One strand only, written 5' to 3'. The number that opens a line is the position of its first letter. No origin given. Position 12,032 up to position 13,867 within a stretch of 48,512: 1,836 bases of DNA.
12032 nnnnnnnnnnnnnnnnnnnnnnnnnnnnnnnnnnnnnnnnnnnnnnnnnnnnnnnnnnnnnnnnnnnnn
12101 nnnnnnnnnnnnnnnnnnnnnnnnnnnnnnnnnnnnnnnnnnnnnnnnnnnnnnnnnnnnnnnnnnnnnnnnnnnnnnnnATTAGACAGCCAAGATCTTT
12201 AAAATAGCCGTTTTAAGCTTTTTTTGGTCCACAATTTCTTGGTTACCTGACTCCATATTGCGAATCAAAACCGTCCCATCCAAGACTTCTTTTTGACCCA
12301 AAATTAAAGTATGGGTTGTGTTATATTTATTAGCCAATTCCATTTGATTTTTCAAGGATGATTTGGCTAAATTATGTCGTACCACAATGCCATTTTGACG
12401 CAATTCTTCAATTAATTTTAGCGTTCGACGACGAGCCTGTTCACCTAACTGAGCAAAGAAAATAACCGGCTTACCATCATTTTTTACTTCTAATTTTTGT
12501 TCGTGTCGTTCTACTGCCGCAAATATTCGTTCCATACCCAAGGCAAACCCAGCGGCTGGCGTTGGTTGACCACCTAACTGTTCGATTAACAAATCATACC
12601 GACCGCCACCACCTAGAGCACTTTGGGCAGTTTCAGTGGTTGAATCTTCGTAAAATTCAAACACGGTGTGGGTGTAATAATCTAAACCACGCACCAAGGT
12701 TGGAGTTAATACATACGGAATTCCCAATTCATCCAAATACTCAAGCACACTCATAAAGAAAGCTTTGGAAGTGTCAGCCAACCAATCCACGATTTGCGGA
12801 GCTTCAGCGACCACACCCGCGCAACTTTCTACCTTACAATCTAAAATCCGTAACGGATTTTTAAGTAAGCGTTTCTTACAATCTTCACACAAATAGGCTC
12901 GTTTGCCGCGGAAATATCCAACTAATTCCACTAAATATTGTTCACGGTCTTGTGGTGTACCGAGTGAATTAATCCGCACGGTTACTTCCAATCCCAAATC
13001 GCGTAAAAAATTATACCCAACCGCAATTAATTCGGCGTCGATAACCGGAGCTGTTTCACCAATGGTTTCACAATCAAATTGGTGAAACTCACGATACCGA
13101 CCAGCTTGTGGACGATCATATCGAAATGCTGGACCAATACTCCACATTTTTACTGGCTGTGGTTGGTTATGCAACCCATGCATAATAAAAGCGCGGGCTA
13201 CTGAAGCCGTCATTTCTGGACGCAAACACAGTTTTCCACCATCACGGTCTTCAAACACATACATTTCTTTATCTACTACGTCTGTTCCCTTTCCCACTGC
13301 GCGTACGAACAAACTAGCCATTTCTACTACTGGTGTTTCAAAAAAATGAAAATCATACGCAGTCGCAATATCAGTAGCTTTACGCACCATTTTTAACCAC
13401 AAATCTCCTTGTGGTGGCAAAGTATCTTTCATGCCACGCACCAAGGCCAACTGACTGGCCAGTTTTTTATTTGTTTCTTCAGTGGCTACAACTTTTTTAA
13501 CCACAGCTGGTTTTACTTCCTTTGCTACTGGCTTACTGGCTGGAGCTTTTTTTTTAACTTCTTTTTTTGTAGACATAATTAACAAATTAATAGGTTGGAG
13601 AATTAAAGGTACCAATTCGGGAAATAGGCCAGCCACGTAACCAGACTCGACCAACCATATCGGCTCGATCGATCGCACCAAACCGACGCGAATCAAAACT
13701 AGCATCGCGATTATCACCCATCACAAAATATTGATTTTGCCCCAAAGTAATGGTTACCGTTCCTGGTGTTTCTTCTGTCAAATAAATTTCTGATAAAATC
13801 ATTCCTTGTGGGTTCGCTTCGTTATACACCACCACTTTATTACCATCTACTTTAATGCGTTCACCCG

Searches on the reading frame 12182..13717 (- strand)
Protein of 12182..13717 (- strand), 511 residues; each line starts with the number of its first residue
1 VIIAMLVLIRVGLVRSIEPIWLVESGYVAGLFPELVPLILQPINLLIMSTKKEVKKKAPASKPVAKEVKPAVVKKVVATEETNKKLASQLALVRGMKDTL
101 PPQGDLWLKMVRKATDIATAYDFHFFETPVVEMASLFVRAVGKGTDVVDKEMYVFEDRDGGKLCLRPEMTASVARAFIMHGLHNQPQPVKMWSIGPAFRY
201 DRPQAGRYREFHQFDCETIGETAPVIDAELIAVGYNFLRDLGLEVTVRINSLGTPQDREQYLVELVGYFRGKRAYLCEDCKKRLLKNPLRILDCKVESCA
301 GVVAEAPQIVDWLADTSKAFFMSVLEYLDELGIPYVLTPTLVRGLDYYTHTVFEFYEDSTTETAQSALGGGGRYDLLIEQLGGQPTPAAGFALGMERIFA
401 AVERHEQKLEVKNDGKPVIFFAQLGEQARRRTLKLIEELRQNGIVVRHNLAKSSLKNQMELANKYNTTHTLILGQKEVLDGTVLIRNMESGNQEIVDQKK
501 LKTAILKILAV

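Call 10: search_protein_families(library=pfam, proteins=[window:12182-13717:-], max_evalue=0.01)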
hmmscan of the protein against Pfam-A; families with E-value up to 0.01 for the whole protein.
window:12182-13717:- (511 aa): 5 families
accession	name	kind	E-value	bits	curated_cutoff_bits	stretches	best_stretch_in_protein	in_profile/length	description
PF13393.11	tRNA-synt_His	-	1.4e-36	126.7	25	1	95-398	1-308/308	Histidyl-tRNA synthetase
PF00587.30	tRNA-synt_2b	-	1.5e-15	58.2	29.3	1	153-402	1-175/179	tRNA synthetase class II core domain (G, H, P, S and T)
PF03129.25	HGTP_anticodon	-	1.5e-09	38.3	21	1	426-507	9-93/94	Anticodon binding domain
PF01409.25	tRNA-synt_2d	-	3.5e-08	33.7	19.8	1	114-250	26-163/246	tRNA synthetases class II core domain (F)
PF00152.25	tRNA-synt_2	-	0.0036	16.8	25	0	190-218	93-121/308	tRNA synthetases class II (D, K and N)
